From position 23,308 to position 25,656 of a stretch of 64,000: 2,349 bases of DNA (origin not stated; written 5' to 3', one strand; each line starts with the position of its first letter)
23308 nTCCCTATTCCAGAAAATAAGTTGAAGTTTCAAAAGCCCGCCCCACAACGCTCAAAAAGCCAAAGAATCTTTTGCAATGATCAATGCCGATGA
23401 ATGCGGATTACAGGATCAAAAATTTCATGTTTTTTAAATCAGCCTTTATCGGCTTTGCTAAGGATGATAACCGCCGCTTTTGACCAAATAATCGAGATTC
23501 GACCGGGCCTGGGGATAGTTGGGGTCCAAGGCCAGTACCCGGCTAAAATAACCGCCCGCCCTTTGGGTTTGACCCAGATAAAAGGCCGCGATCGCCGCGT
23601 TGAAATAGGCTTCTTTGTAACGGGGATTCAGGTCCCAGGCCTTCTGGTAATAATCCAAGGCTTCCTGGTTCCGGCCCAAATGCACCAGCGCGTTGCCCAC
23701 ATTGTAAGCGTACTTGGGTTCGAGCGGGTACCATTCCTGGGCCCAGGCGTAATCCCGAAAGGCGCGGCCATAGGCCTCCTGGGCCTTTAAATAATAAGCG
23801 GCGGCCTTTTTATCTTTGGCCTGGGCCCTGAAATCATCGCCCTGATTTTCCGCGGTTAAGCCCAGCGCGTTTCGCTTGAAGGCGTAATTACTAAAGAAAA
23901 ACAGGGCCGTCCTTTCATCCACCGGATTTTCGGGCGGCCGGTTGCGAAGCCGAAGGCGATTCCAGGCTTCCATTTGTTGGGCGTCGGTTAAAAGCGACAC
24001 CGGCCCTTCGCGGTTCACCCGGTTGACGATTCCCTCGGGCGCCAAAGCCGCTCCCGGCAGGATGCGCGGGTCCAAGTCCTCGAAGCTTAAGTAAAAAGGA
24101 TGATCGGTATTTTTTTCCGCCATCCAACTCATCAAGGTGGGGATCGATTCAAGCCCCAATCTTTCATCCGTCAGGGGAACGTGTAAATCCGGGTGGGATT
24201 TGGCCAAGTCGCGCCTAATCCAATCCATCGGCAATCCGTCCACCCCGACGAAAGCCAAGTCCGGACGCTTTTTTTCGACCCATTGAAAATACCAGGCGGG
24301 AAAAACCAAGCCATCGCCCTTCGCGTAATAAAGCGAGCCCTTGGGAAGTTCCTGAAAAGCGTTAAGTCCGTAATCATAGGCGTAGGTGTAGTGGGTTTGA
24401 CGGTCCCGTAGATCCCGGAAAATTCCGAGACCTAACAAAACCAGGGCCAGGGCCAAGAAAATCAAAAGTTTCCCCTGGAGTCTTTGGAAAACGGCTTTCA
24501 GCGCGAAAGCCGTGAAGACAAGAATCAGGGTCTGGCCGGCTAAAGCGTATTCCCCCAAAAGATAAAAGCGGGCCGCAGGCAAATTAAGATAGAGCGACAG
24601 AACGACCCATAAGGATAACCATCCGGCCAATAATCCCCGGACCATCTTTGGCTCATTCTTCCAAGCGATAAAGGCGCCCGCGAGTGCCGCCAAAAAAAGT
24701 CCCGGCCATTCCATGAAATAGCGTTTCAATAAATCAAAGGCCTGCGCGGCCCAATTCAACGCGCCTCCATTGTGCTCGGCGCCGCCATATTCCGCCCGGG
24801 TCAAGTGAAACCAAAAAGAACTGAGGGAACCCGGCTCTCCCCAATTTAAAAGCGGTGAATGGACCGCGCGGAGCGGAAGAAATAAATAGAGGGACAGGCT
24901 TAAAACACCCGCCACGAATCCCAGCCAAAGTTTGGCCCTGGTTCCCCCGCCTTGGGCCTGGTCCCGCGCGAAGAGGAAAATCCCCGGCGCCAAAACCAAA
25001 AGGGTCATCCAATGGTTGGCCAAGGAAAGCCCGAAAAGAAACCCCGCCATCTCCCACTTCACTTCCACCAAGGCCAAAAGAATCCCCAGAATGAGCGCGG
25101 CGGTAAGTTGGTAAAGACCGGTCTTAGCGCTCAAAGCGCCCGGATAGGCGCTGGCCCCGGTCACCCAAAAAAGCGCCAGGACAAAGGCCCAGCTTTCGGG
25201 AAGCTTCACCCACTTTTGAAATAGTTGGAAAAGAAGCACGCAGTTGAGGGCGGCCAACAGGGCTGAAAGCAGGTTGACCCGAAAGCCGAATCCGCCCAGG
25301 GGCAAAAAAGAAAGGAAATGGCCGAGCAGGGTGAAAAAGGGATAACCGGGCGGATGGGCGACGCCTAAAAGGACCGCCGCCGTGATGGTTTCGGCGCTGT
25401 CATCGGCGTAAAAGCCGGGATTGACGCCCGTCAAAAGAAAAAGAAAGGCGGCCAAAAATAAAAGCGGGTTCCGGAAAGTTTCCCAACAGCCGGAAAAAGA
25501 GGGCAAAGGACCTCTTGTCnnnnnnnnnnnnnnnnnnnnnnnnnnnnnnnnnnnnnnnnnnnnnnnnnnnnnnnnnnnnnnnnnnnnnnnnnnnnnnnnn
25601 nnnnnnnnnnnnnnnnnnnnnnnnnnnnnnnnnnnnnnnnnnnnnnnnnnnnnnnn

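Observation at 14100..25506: Putative protein O-mannosylation-type glycosylation island: PMT-like GT-C fused to PA14, Dpm1-like synthase, GT9, NHL propeller and TMEM260-like DUF2723-TPR enzyme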

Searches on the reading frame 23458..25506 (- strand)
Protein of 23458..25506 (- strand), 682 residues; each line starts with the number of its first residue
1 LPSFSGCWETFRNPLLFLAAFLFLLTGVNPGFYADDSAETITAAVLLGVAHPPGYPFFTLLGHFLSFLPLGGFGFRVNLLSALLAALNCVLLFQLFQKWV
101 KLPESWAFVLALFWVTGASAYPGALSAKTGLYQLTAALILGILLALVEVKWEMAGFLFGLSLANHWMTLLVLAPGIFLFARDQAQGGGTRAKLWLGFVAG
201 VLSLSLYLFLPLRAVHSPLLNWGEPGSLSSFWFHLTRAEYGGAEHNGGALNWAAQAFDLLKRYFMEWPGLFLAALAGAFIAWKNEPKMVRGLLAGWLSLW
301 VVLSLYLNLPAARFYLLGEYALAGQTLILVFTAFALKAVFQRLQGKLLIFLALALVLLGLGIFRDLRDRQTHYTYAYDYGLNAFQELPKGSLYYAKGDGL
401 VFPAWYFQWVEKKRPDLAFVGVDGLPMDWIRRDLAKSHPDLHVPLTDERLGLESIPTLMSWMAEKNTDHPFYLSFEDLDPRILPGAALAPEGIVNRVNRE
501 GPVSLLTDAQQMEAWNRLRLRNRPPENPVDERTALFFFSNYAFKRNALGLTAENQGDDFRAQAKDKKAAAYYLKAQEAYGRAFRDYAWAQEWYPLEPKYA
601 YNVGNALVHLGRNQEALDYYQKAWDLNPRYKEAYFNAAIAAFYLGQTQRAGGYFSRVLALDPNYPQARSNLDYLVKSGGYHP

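Call 5: search_protein_families(library=pfam, proteins=[window:23458-25506:-], max_evalue=0.01)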
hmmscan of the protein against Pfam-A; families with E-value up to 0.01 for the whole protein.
window:23458-25506:- (682 aa): 12 families
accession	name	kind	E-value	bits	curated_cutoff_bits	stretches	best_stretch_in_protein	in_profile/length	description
PF11028.14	TMEM260-like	-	2e-19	70.5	24.2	1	36-179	1-170/179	Protein O-mannosyl-transferase TMEM260-like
PF07719.23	TPR_2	-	4.4e-08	33.1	27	2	598-629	2-33/34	Tetratricopeptide repeat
PF00515.34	TPR_1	-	9.5e-08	32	27.8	2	601-630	5-34/34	Tetratricopeptide repeat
PF14559.12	TPR_19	-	8.7e-06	26.4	25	1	609-668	3-62/68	Tetratricopeptide repeat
PF13181.12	TPR_8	-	1.3e-05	25.4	25.7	1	599-629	3-33/34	Tetratricopeptide repeat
PF13414.12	TPR_11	-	6.2e-05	23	26.8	1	604-640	1-37/42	TPR repeat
PF13424.12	TPR_12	-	0.00019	22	30.1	1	601-661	7-75/77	Tetratricopeptide repeat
PF13431.12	TPR_17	-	0.00019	21.9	24.4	0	619-650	1-32/34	Tetratricopeptide repeat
PF13432.12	TPR_16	-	0.0013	19.6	32.7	0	562-627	3-61/65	Tetratricopeptide repeat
PF13174.12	TPR_6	-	0.0017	19.4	26.3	0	632-663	1-32/33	Tetratricopeptide repeat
PF13428.12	TPR_14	-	0.0022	19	23.5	0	603-639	7-43/44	Tetratricopeptide repeat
PF13371.12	TPR_9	-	0.0059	17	35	0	611-668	9-66/73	Tetratricopeptide repeat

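Call 6: search_protein_families(library=ncbifam, proteins=[window:23458-25506:-], max_evalue=0.01)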
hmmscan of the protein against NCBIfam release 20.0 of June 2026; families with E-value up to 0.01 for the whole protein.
window:23458-25506:- (682 aa): 10 families
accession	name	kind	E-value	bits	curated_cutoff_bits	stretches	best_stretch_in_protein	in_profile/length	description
NF040959.1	MamA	equivalog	8.3e-08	31.9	200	2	602-671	42-111/204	magnetosome protein MamA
NF047507.1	TPR_BatC_Lepto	exception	1.2e-07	31.5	175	1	576-677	37-142/214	TPR repeat-containing protein BatC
TIGR02521.1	type_IV_pilW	equivalog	1.1e-06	28.3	154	1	565-672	67-176/234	type IV pilus biogenesis/stability protein PilW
TIGR02917.1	PEP_TPR_lipo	equivalog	2.5e-06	25.7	312.2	1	595-668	259-332/899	XrtA/PEP-CTERM system TPR-repeat protein PrsT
NF047558.1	TPR_END_plus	domain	5.4e-06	26.3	32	1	600-632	2-34/56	TPR end-of-group domain-containing protein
TIGR02552.1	LcrH_SycD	equivalog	1.8e-05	24.5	104.8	1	568-665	23-120/136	SycD/LcrH family type III secretion system chaperone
NF033920.0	C39_PA2778_fam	equivalog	6.5e-05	22.5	150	1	561-660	154-253/255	PA2778 family cysteine peptidase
NF002725.1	PRK02603.1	equivalog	0.00018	21.5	143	2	601-650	76-125/173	photosystem I assembly protein Ycf3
NF033762.1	social_mot_Tgl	equivalog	0.0002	20.8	225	1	600-674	34-109/252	social motility TPR repeat lipoprotein Tgl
TIGR00990.1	3a0801s09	subfamily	0.0018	17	757.25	1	564-666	302-400/615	mitochondrial import receptor subunit TOM70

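Call 22: find_homologous_proteins(query=window:23458-25506:-, max_evalue=0.00001)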
Query window:23458-25506:- (682 aa): 181 proteins with E <= 0.00001 among 8000 candidates; the best 120 are listed.
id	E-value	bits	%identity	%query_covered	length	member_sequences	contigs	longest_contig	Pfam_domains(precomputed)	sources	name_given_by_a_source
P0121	0.0e+0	1562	100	100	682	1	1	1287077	PF14559.13,PF11028.15,PF00515.35,PF13181.13,PF07719.24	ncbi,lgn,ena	-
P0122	1.3e-266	905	62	98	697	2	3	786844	PF14559.13,PF11028.15,PF13431.13,PF13414.13,PF13371.13,PF28495.1,PF00515.35,PF13424.13,PF13428.13,PF13181.13,PF07719.24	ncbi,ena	-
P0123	3.3e-233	794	56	96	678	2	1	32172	PF11028.15,PF13181.13,PF07719.24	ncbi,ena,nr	ncbi:MAG TPA: DUF2723 domain-containing protein [bacterium]|nr:DUF2723 domain-containing protein [ba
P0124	1.8e-226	772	53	96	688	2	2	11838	PF14559.13,PF11028.15,PF13414.13,PF28495.1,PF00515.35,PF13428.13,PF13181.13,PF07719.24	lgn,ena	-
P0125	3.0e-183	629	46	98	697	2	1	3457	PF14559.13,PF11028.15,PF13431.13,PF13414.13,PF28495.1,PF00515.35,PF13424.13,PF13432.13,PF13428.13,PF13181.13,PF07719.24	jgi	jgi:hypothetical protein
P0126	4.1e-183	629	44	96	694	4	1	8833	PF11028.15,PF13414.13,PF00515.35,PF13181.13,PF07719.24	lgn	-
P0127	5.2e-183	628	47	98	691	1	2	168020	PF14559.13,PF11028.15,PF13431.13,PF13414.13,PF28495.1,PF00515.35,PF13432.13,PF13428.13,PF13181.13,PF07719.24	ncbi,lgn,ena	-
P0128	3.8e-176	606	44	96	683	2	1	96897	PF11028.15,PF13431.13,PF13414.13,PF28495.1,PF00515.35,PF13432.13,PF13428.13,PF13181.13,PF07719.24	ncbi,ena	-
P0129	2.4e-175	603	46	98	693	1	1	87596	PF14559.13,PF11028.15,PF13431.13,PF13414.13,PF28495.1,PF00515.35,PF13432.13,PF13428.13,PF13181.13,PF07719.24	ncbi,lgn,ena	-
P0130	4.2e-173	596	45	99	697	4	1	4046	PF14559.13,PF11028.15,PF13431.13,PF13414.13,PF28495.1,PF00515.35,PF13424.13,PF13432.13,PF13428.13,PF07719.24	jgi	jgi:hypothetical protein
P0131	1.9e-171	590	44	97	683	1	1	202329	PF14559.13,PF11028.15,PF13431.13,PF13414.13,PF28495.1,PF00515.35,PF13424.13,PF13432.13,PF13428.13,PF13181.13,PF07719.24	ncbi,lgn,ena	-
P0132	3.7e-171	589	45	98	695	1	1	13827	PF14559.13,PF11028.15,PF13431.13,PF13414.13,PF28495.1,PF00515.35,PF13432.13,PF13428.13,PF13181.13,PF07719.24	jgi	jgi:hypothetical protein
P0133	2.5e-170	586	43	96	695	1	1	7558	PF11028.15,PF13431.13,PF13414.13,PF28495.1,PF00515.35,PF13424.13,PF13432.13,PF13181.13,PF07719.24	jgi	jgi:hypothetical protein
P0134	4.8e-170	586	46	98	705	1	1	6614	PF11028.15,PF13431.13,PF13414.13,PF28495.1,PF00515.35,PF13432.13,PF13428.13,PF13181.13,PF07719.24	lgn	-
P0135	5.0e-169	582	42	99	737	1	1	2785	PF11028.15,PF13414.13,PF28495.1,PF00515.35,PF13181.13,PF07719.24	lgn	-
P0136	1.1e-167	578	45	98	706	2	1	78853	PF14559.13,PF11028.15,PF13431.13,PF13414.13,PF28495.1,PF00515.35,PF13424.13,PF13432.13,PF13428.13,PF13181.13,PF07719.24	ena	-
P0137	2.1e-167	577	43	98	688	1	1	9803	PF14559.13,PF11028.15,PF13431.13,PF13414.13,PF28495.1,PF00515.35,PF13424.13,PF13432.13,PF13428.13,PF13181.13,PF07719.24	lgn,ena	-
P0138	2.3e-167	577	45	96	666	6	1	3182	PF14559.13,PF11028.15,PF13431.13,PF13414.13,PF28495.1,PF00515.35,PF13432.13,PF13428.13,PF13181.13,PF07719.24,PF13174.13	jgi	jgi:hypothetical protein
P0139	2.3e-167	577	42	99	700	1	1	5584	PF11028.15,PF13414.13,PF28495.1,PF00515.35,PF13181.13,PF07719.24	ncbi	-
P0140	2.7e-167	576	42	98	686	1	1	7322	PF11028.15,PF13431.13,PF23914.2,PF13414.13,PF13428.13,PF14559.13,PF28495.1,PF00515.35,PF13432.13,PF13181.13,PF07719.24,PF13174.13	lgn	-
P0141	9.9e-167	575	43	98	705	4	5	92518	PF11028.15,PF28495.1,PF07719.24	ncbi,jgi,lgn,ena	-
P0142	1.4e-165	571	42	96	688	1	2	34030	PF14559.13,PF11028.15,PF13431.13,PF13414.13,PF13371.13,PF28495.1,PF00515.35,PF13428.13,PF13181.13,PF07719.24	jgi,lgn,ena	-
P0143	3.2e-165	570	44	97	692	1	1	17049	PF11028.15,PF13431.13,PF13414.13,PF13371.13,PF28495.1,PF00515.35,PF13424.13,PF13432.13,PF13181.13,PF07719.24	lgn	-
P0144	5.4e-165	569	43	99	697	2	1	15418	PF11028.15,PF13431.13,PF13414.13,PF13428.13,PF14559.13,PF28495.1,PF00515.35,PF13424.13,PF21033.5,PF13432.13,PF13181.13,PF07719.24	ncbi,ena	-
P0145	6.4e-165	569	43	99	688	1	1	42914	PF14559.13,PF11028.15,PF13431.13,PF13414.13,PF28495.1,PF00515.35,PF13432.13,PF13428.13,PF13181.13,PF07719.24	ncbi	-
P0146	7.1e-165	568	44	96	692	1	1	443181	PF11028.15,PF13414.13,PF28495.1,PF00515.35,PF13432.13,PF13181.13,PF07719.24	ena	-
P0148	7.9e-164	565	42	99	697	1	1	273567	PF14559.13,PF11028.15,PF13431.13,PF13414.13,PF28495.1,PF00515.35,PF13424.13,PF13432.13,PF13428.13,PF13181.13,PF07719.24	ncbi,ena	-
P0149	2.5e-163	563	45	97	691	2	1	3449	PF14559.13,PF11028.15,PF13431.13,PF13414.13,PF13371.13,PF00515.35,PF13424.13,PF13432.13,PF13181.13,PF07719.24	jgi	jgi:hypothetical protein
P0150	4.1e-163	563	43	98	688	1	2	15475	PF14559.13,PF11028.15,PF13431.13,PF23914.2,PF13414.13,PF28495.1,PF00515.35,PF13432.13,PF13428.13,PF13181.13,PF07719.24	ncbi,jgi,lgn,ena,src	-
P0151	7.3e-163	562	44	97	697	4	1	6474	PF11028.15,PF13414.13,PF00515.35,PF13424.13,PF13432.13,PF13181.13,PF07719.24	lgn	-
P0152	5.8e-162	559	44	98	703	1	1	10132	PF11028.15,PF13414.13,PF28495.1,PF00515.35,PF13432.13,PF13181.13,PF07719.24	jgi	jgi:tetratricopeptide (TPR) repeat protein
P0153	2.9e-161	557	40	99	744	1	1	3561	PF11028.15,PF13414.13,PF28495.1,PF00515.35,PF13432.13,PF07719.24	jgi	jgi:hypothetical protein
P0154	1.0e-159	551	41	99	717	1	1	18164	PF11028.15,PF13414.13,PF28495.1,PF00515.35,PF13432.13,PF13181.13,PF07719.24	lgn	-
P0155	8.9e-159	548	41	99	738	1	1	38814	PF11028.15,PF13431.13,PF13414.13,PF13428.13,PF13374.13,PF14559.13,PF28495.1,PF00515.35,PF12895.14,PF13424.13,PF13432.13,PF13181.13,PF07719.24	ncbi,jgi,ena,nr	ncbi:MAG TPA: DUF2723 domain-containing protein [bacterium]|nr:DUF2723 domain-containing protein [ba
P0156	1.2e-158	548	42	98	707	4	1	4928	PF11028.15,PF28495.1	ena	-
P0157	1.2e-151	525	45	90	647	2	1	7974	PF11028.15,PF28495.1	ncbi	-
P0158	4.4e-151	523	41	97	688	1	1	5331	PF14559.13,PF11028.15,PF13431.13,PF13414.13,PF28495.1,PF00515.35,PF13432.13,PF13428.13,PF13181.13,PF07719.24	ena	-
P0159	3.5e-148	513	41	97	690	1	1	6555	PF14559.13,PF11028.15,PF13414.13,PF00515.35,PF13424.13,PF21033.5,PF13432.13,PF13428.13,PF13181.13,PF07719.24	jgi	jgi:tetratricopeptide (TPR) repeat protein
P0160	5.7e-148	513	41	97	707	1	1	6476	PF14559.13,PF11028.15,PF13431.13,PF13414.13,PF28495.1,PF00515.35,PF13432.13,PF13428.13,PF13181.13,PF07719.24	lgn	-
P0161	1.4e-147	511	39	98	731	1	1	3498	PF14559.13,PF11028.15,PF13431.13,PF13414.13,PF28495.1,PF00515.35,PF13432.13,PF13428.13,PF13181.13,PF07719.24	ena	-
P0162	2.8e-145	504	41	95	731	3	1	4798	PF11028.15,PF13414.13,PF00515.35,PF13432.13,PF13181.13,PF07719.24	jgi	-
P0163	3.1e-145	504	41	97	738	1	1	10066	PF11028.15,PF13414.13,PF00515.35,PF13424.13,PF13432.13,PF13181.13,PF07719.24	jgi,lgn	-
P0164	1.6e-144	501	38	98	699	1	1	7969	PF14559.13,PF11028.15,PF13431.13,PF13414.13,PF00515.35,PF13424.13,PF13432.13,PF13428.13,PF13181.13,PF07719.24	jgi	jgi:hypothetical protein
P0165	2.9e-143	497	41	92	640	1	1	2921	PF11028.15,PF13431.13,PF13414.13,PF13428.13,PF13374.13,PF14559.13,PF13371.13,PF28495.1,PF00515.35,PF13432.13,PF13181.13,PF07719.24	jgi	jgi:tetratricopeptide (TPR) repeat protein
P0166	2.1e-142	494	40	98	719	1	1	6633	PF14559.13,PF11028.15,PF13431.13,PF13414.13,PF13371.13,PF00515.35,PF13424.13,PF13432.13,PF13428.13,PF13181.13,PF07719.24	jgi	-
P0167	2.8e-142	494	39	93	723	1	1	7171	PF11028.15,PF13414.13,PF28495.1,PF00515.35,PF07719.24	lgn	-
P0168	3.4e-141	490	39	98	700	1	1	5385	PF11028.15,PF28495.1,PF00515.35,PF13432.13,PF07719.24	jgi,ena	-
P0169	1.7e-138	481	60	57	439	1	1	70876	PF11028.15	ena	-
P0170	2.0e-136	474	38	96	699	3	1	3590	PF11028.15,PF13414.13,PF00515.35,PF13181.13,PF07719.24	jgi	-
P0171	4.0e-136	473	37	97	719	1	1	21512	PF11028.15,PF13414.13,PF00515.35,PF13424.13,PF13432.13,PF13181.13,PF07719.24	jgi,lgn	jgi:hypothetical protein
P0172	2.6e-120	421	38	94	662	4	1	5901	PF11028.15,PF13414.13,PF28495.1,PF07719.24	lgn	-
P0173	2.6e-112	395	34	96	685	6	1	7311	PF11028.15,PF28495.1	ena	-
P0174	3.7e-111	391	37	98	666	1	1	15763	PF11028.15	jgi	jgi:hypothetical protein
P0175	6.1e-111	390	35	98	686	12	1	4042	PF11028.15,PF28495.1,PF07719.24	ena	-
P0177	6.7e-101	357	34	96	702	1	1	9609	PF11028.15,PF00515.35,PF13181.13,PF07719.24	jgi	jgi:tetratricopeptide (TPR) repeat protein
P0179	1.7e-95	339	33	97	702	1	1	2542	PF11028.15,PF00515.35,PF13424.13,PF13181.13,PF07719.24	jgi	jgi:tetratricopeptide (TPR) repeat protein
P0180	3.2e-77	279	33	96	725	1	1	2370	PF14559.13,PF11028.15,PF14853.13,PF13431.13,PF13414.13,PF13371.13,PF28495.1,PF00515.35,PF13428.13,PF13181.13,PF07719.24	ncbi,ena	-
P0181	3.7e-67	245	31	96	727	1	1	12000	PF14559.13,PF11028.15,PF13414.13,PF28495.1,PF00515.35,PF07719.24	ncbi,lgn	-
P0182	8.8e-56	208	30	97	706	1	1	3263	PF11028.15,PF13414.13,PF28495.1,PF00515.35,PF13181.13,PF07719.24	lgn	-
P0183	1.0e-43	168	26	96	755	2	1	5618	PF25063.1,PF11028.15,PF13431.13,PF13414.13,PF13176.13,PF13428.13,PF25064.2,PF13374.13,PF14559.13,PF24575.2,PF13371.13,PF28495.1,PF00515.35,PF13424.13,PF21033.5,PF13432.13,PF13181.13,PF07719.24,PF13174.13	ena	-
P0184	7.4e-43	165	26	95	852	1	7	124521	PF11028.15,PF13431.13,PF23914.2,PF13414.13,PF13176.13,PF13428.13,PF13374.13,PF14559.13,PF00515.35,PF12895.14,PF13424.13,PF21033.5,PF13432.13,PF13181.13,PF07719.24,PF13174.13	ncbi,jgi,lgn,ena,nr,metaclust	ncbi:MAG: hypothetical protein A2452_02790 [Candidatus Firestonebacteria bacterium RIFOXYC2_FULL_39_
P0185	1.5e-40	158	28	98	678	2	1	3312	PF14559.13,PF11028.15,PF13428.13,PF07719.24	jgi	-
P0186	3.8e-40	156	26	98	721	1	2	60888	PF11028.15,PF13431.13,PF13414.13,PF13428.13,PF13374.13,PF14559.13,PF00515.35,PF13424.13,PF21033.5,PF13432.13,PF13181.13,PF07719.24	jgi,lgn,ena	-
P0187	8.9e-38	148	26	90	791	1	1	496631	PF14559.13,PF11028.15,PF28495.1,PF00515.35,PF13424.13,PF21033.5,PF13428.13,PF13181.13,PF07719.24,PF13374.13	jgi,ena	-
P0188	1.2e-36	145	28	61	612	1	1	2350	PF11028.15,PF28495.1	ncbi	-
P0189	3.0e-36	143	25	96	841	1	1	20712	PF25063.1,PF11028.15,PF13431.13,PF23914.2,PF13414.13,PF13176.13,PF13428.13,PF13374.13,PF14559.13,PF24575.2,PF27595.1,PF17874.8,PF00515.35,PF13424.13,PF21033.5,PF13432.13,PF13181.13,PF07719.24,PF13174.13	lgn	-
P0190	1.6e-35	141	30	70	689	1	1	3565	PF11028.15,PF13231.13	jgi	jgi:hypothetical protein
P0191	1.1e-33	135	27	83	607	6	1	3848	PF11028.15,PF28495.1,PF13231.13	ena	-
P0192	3.5e-33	133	26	82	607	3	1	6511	PF11028.15,PF28495.1,PF13231.13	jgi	jgi:hypothetical protein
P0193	3.1e-32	130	31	66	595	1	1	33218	PF11028.15,PF28495.1,PF13231.13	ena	-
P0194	3.2e-32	130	40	33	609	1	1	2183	PF11028.15,PF28495.1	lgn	-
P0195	1.7e-31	128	27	82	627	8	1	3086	PF11028.15,PF28495.1,PF13231.13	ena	-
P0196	2.3e-31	127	27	76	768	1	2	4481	PF14559.13,PF11028.15,PF13414.13,PF28495.1,PF00515.35,PF13424.13,PF13428.13,PF07719.24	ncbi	-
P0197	1.4e-29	121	30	67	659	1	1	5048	PF11028.15,PF28495.1,PF13231.13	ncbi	-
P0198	3.5e-29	120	29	63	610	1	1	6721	PF11028.15,PF28495.1,PF13231.13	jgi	jgi:4-amino-4-deoxy-L-arabinose transferase-like glycosyltransferase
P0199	7.3e-29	119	29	72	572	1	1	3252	PF11028.15,PF13231.13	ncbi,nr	ncbi:DUF2723 domain-containing protein [bacterium]|nr:DUF2723 domain-containing protein [candidate d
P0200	9.5e-29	118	25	96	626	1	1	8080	PF11028.15,PF13414.13,PF00515.35,PF13428.13,PF07719.24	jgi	jgi:hypothetical protein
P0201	1.6e-28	118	25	92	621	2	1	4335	PF11028.15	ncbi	-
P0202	3.2e-28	117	26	98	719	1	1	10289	PF14559.13,PF11028.15,PF13431.13,PF13414.13,PF00515.35,PF13424.13,PF13432.13,PF13428.13,PF13181.13,PF07719.24,PF13374.13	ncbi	ncbi:MAG: protein O-mannosyl-transferase family [Endomicrobiales bacterium]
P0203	3.8e-28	116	25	73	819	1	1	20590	PF14559.13,PF11028.15,PF13414.13,PF13371.13,PF00515.35,PF13432.13,PF13428.13,PF13181.13,PF07719.24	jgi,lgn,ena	-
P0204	1.1e-27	115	29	60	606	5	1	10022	PF11028.15,PF28495.1,PF13231.13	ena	-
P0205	1.3e-27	115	29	82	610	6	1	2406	PF11028.15,PF28495.1,PF13231.13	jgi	-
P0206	1.9e-27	114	25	64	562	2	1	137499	PF11028.15,PF28495.1,PF13231.13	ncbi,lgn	-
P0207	1.5e-25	108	27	97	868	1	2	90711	PF11028.15,PF13432.13,PF07719.24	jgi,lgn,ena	jgi:tetratricopeptide (TPR) repeat protein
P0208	1.5e-25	108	27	96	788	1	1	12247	PF14559.13,PF11028.15,PF13431.13,PF13414.13,PF28495.1,PF00515.35,PF13432.13,PF07719.24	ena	-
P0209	3.7e-25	107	25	97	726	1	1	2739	PF11028.15,PF13431.13,PF13176.13,PF13428.13,PF13374.13,PF14559.13,PF13371.13,PF00515.35,PF13424.13,PF13432.13,PF13181.13,PF07719.24,PF13174.13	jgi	jgi:tetratricopeptide (TPR) repeat protein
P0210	1.6e-24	104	30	64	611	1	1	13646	PF11028.15,PF28495.1,PF13231.13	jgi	jgi:hypothetical protein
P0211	9.9e-24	102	25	96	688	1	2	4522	PF14559.13,PF11028.15,PF13431.13,PF13414.13,PF00515.35,PF13176.13,PF13432.13,PF13428.13,PF13181.13,PF07719.24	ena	-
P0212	1.3e-23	102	51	7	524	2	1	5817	PF11028.15,PF28495.1,PF13231.13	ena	-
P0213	1.7e-22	98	29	33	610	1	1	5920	PF11028.15,PF28495.1,PF13231.13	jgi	jgi:Protein of unknown function (DUF2723)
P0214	7.1e-22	96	37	33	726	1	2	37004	PF11028.15,PF28495.1,PF00515.35,PF13181.13,PF07719.24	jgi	jgi:hypothetical protein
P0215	8.3e-22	96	54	9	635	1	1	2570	PF11028.15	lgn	-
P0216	1.2e-21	95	32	41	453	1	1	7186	PF09594.17,PF11028.15,PF28495.1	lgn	-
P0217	2.1e-21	94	26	68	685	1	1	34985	PF11028.15,PF28495.1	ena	-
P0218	2.9e-21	94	27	65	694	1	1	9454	PF14559.13,PF11028.15,PF13431.13,PF13371.13,PF28495.1,PF13432.13,PF13428.13,PF13181.13,PF07719.24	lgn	-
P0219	4.4e-21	93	59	7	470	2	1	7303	PF11028.15,PF28495.1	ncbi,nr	ncbi:MAG: DUF2723 domain-containing protein [Anaerolineales bacterium]|nr:DUF2723 domain-containing 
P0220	3.6e-20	90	27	60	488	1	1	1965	PF11028.15,PF28495.1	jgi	jgi:hypothetical protein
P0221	4.4e-20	90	29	65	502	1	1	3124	PF11028.15,PF28495.1,PF13231.13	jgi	jgi:4-amino-4-deoxy-L-arabinose transferase-like glycosyltransferase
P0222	6.7e-20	89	30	33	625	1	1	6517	PF11028.15,PF00515.35,PF13424.13,PF13176.13,PF13432.13,PF07719.24,PF13374.13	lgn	-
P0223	2.4e-19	87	32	34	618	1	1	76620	PF11028.15,PF28495.1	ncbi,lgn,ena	-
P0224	1.9e-18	84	36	8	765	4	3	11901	PF14559.13,PF11028.15,PF28495.1,PF00515.35,PF13424.13,PF13432.13,PF13181.13,PF07719.24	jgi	-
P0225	4.4e-18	83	28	57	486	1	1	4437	PF11028.15,PF28495.1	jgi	jgi:hypothetical protein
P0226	6.3e-18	83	28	55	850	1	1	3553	PF11028.15,PF13231.13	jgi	-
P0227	1.8e-17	81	25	57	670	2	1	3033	PF11028.15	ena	-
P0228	2.0e-17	81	42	13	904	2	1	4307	PF11028.15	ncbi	ncbi:MAG: DUF2723 domain-containing protein, partial [Anaerolineae bacterium]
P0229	2.6e-17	81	27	60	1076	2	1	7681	PF11028.15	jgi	jgi:hypothetical protein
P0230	3.1e-17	80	43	13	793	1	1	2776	PF11028.15,PF13432.13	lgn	-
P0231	1.0e-16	79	27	67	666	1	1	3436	PF11028.15,PF13414.13,PF28495.1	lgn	-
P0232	2.4e-16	77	32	35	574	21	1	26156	PF11028.15,PF28495.1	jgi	-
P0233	3.0e-16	77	51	9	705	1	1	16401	PF11028.15,PF28495.1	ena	-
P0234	3.2e-16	77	27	57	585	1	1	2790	PF11028.15,PF13231.13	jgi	jgi:hypothetical protein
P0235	3.4e-16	77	29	61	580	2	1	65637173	PF11028.15,PF28495.1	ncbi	ncbi:protein O-mannosyl-transferase TMEM260 isoform 5-T6 [Cyanocitta cristata]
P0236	3.5e-16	77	27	65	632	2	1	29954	PF11028.15,PF28495.1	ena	-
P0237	5.9e-16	76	28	61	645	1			PF11028.15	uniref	uniref:Transmembrane protein 260 n=1 Tax=Taeniopygia guttata TaxID=59729 RepID=A0A674GL20_TAEGU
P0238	7.9e-16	76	33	33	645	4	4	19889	PF14559.13,PF11028.15,PF13428.13,PF07719.24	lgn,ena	-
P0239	2.1e-15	74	25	51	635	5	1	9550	PF11028.15,PF28495.1,PF13231.13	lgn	-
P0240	2.5e-15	74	30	14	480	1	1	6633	PF11028.15,PF28495.1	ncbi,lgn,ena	-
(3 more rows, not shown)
